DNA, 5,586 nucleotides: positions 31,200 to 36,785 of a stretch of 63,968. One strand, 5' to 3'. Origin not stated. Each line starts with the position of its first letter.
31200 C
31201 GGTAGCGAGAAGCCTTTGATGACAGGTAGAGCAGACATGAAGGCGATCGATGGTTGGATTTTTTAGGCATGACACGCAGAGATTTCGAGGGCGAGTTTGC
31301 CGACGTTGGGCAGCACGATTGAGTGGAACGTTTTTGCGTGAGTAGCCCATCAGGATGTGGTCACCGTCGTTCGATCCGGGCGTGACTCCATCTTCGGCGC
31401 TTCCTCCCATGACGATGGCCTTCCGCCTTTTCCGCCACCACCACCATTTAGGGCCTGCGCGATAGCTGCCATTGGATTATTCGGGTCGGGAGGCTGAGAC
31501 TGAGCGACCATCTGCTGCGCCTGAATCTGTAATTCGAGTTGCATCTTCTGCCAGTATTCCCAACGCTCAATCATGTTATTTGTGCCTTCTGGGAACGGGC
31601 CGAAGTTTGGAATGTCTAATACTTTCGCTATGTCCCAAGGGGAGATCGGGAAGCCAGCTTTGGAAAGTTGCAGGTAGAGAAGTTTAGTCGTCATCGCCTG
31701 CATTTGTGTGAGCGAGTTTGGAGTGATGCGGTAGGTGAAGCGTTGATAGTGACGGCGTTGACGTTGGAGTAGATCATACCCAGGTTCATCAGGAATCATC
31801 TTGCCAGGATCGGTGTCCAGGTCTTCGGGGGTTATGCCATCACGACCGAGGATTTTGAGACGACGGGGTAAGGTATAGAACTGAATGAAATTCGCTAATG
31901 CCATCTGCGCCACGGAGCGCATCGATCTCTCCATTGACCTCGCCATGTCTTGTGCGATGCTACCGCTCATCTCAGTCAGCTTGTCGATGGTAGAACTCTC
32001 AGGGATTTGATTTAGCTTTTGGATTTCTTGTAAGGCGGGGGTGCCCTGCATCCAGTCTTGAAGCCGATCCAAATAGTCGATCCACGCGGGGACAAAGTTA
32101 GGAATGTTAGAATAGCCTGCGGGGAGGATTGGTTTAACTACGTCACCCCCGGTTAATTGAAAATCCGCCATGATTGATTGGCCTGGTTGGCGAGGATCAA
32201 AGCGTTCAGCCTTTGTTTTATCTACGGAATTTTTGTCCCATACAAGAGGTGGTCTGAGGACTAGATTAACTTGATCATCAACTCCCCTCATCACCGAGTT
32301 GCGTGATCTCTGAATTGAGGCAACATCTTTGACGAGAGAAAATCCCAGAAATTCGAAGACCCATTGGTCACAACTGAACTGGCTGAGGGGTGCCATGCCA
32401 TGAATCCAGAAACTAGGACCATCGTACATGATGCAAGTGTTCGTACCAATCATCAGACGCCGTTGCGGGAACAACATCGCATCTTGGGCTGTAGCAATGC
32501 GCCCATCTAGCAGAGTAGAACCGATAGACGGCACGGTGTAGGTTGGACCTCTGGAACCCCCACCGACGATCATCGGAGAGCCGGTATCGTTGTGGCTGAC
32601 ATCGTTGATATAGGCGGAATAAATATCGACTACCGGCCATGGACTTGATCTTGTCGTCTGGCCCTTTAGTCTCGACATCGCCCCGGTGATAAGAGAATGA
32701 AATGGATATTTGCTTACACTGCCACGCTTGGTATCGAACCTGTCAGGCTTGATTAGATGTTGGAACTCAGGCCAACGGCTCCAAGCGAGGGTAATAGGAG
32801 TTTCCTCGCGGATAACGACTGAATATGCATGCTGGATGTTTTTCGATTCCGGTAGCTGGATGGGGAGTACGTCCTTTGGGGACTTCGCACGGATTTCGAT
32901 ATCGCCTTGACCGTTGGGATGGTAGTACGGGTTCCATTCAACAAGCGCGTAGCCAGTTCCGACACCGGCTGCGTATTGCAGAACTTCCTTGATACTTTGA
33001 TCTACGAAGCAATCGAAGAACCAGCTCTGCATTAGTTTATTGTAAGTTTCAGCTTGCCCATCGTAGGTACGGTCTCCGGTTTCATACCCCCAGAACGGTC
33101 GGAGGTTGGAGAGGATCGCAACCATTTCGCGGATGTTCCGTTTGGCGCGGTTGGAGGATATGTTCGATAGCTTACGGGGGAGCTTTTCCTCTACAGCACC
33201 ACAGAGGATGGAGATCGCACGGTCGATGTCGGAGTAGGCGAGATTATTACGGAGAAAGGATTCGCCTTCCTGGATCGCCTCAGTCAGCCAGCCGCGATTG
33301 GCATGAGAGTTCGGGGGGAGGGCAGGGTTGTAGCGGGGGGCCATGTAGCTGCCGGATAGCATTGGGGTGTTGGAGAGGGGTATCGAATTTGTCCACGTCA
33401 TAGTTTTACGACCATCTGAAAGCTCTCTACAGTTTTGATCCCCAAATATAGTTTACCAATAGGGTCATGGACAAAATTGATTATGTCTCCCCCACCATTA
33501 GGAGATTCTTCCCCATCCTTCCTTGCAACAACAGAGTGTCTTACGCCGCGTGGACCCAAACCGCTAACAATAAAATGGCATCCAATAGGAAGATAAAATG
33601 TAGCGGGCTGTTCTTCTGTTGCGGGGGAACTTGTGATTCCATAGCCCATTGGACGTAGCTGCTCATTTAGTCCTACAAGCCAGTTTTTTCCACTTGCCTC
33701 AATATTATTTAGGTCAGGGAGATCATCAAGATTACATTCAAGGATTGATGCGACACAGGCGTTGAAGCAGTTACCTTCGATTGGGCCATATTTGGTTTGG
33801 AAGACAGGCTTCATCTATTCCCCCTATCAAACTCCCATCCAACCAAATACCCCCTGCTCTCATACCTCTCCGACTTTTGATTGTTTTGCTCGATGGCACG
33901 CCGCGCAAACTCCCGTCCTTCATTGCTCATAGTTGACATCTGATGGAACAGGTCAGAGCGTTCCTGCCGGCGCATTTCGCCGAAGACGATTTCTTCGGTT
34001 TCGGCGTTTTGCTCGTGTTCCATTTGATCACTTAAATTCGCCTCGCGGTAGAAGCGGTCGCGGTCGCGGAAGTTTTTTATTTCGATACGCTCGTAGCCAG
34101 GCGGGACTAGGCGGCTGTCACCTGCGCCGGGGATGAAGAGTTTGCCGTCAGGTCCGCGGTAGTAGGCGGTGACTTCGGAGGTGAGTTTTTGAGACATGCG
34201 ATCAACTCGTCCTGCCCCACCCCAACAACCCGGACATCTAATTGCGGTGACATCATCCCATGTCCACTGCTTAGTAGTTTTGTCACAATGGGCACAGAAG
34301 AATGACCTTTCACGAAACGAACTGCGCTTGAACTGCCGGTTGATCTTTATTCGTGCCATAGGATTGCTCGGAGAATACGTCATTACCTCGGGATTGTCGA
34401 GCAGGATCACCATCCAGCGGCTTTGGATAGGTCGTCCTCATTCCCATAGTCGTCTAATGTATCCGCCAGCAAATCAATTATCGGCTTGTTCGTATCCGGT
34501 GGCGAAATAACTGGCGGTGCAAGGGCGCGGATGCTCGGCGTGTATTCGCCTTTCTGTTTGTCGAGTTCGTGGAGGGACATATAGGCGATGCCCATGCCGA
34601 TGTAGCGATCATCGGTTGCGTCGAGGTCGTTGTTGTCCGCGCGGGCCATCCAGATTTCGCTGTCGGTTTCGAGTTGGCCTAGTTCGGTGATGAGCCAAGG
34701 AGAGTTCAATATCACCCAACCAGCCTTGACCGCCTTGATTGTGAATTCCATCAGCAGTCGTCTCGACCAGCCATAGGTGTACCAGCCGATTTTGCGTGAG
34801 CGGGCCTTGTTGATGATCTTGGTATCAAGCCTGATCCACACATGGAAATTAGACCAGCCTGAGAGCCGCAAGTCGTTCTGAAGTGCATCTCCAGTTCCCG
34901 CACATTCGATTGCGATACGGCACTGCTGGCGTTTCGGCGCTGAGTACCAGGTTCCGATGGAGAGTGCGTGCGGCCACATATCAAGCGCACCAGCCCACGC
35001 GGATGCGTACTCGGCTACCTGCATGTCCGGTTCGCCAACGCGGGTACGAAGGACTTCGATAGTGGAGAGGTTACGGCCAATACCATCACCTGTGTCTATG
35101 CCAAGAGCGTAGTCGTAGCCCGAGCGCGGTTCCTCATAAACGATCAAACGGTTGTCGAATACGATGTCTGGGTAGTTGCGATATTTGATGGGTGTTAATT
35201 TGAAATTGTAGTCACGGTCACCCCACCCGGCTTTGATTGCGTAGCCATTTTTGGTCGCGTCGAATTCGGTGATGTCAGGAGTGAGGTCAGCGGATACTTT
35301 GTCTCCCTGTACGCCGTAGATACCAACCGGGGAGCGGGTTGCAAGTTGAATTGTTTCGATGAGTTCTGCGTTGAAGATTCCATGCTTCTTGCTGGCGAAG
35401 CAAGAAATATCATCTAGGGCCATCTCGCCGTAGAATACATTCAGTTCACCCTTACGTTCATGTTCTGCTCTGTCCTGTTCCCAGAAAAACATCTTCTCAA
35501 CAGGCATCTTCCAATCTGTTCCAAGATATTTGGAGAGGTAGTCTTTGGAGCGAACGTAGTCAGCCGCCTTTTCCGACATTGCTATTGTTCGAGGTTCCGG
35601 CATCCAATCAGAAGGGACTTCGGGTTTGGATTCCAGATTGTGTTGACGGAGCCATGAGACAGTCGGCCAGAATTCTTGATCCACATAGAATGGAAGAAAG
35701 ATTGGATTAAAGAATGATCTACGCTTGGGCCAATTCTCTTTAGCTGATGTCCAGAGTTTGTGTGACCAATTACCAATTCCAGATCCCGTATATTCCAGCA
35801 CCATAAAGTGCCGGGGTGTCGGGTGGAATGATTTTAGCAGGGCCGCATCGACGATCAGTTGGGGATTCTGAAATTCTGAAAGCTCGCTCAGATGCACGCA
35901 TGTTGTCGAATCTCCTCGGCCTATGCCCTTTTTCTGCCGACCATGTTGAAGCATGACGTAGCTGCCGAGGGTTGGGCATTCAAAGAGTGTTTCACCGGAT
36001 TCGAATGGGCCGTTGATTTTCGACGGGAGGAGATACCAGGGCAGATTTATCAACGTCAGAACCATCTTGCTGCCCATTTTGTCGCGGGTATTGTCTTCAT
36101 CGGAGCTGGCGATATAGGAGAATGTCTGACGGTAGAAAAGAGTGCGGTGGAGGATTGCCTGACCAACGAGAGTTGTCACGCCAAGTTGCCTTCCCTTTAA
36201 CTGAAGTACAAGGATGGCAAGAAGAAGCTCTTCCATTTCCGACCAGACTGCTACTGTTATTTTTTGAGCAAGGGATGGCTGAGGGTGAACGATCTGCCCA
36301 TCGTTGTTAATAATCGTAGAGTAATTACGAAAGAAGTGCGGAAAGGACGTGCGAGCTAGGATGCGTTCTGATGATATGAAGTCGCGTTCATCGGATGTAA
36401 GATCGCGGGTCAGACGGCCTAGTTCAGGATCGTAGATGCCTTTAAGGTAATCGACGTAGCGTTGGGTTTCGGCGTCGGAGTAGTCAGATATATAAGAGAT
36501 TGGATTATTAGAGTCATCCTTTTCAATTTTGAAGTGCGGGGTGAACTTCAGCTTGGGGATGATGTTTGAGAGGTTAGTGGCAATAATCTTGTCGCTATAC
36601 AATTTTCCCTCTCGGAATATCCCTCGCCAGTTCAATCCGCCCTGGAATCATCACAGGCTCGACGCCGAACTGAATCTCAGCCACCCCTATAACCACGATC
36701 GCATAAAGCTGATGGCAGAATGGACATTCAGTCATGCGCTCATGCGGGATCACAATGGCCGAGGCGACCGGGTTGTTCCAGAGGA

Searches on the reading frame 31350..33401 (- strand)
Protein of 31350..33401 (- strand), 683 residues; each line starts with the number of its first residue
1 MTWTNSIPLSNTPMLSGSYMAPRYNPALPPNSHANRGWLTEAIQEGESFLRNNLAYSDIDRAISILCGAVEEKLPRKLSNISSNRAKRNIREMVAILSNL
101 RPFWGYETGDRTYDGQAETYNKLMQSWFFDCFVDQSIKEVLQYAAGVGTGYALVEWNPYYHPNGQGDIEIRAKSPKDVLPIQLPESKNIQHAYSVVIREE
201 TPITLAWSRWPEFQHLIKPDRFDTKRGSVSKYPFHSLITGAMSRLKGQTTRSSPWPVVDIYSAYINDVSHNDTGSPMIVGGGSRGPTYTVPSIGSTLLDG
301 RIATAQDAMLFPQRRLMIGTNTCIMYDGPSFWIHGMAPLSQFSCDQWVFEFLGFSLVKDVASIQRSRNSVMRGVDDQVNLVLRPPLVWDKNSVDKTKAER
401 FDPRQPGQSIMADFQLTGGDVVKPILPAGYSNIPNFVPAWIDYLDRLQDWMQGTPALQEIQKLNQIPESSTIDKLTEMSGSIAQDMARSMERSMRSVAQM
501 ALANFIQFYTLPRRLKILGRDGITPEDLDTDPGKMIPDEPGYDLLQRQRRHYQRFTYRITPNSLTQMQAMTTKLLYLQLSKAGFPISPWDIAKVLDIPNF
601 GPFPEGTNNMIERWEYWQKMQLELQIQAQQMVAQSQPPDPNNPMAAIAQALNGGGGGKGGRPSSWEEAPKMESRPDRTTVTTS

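Call 32: search_protein_families(library=phrogs, proteins=[window:31350-33401:-], max_evalue=0.00001)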
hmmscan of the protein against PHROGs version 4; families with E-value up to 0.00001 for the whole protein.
window:31350-33401:- (683 aa): 1 family
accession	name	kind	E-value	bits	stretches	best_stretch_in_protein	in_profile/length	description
phrog_156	-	head and packaging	4.2e-10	39.7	1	76-646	56-599/681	portal protein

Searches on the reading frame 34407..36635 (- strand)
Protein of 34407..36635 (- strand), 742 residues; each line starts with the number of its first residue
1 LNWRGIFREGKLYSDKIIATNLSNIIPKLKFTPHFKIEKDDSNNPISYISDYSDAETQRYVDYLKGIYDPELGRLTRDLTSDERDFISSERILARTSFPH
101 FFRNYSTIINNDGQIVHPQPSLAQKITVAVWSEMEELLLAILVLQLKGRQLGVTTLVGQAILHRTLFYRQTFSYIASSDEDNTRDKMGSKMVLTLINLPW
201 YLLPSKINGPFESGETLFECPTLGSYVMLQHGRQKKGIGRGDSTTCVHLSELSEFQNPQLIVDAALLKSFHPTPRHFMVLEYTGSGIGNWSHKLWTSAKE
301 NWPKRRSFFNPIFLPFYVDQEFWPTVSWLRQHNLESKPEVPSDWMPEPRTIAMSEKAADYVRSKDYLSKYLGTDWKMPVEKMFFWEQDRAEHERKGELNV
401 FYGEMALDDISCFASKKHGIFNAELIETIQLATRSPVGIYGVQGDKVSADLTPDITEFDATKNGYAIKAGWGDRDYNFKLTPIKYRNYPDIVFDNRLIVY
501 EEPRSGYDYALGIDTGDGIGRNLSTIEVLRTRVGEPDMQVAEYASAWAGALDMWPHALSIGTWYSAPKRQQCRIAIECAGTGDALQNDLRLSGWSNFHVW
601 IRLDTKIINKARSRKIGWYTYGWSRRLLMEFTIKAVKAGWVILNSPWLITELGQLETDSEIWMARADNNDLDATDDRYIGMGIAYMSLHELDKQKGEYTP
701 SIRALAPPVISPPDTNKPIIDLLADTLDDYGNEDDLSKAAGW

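Call 32: search_protein_families(library=phrogs, proteins=[window:34407-36635:-], max_evalue=0.00001)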
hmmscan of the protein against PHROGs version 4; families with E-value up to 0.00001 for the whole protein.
window:34407-36635:- (742 aa): 1 family
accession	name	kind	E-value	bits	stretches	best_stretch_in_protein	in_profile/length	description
phrog_2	-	head and packaging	1.1e-06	28.7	1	146-690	283-594/807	terminase large subunit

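Call 69: search_dna_similar(query=window:34407-36635:-, collection=phages, mode=protein, max_rows=15)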
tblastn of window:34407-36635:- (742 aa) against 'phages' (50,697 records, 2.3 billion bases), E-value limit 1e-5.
Records with a match: 4; places in all: 4; records where one place covers at least 80% of the query: 2.
Best place of each record, by identity: <60% 4.
By first word of the organism name: Tunturiibacter 2; Bacteroides 1; Caudoviricetes 1.
By host as written in the record: Tunturiibacter psychrotolerans X5P2 2; Bacteroides fragilis BL19 1; - 1.
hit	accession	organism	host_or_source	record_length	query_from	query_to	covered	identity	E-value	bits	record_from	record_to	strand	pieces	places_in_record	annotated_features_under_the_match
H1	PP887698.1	Tunturiibacter phage Tunturi_1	Tunturiibacter psychrotolerans X5P2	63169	83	705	84%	29.9%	2e-75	272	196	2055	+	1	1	terminase large subunit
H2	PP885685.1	Tunturiibacter phage Tunturi_2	Tunturiibacter psychrotolerans X5P2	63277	83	705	84%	29.9%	2e-75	272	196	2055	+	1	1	terminase large subunit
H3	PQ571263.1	Bacteroides phage BF1-TP2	Bacteroides fragilis BL19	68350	84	464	51%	23.4%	3e-7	61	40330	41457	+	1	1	tail spike protein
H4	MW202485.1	Caudoviricetes sp.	Manatee Spring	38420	95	380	39%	24.9%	1e-6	59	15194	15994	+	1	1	terminase large subunit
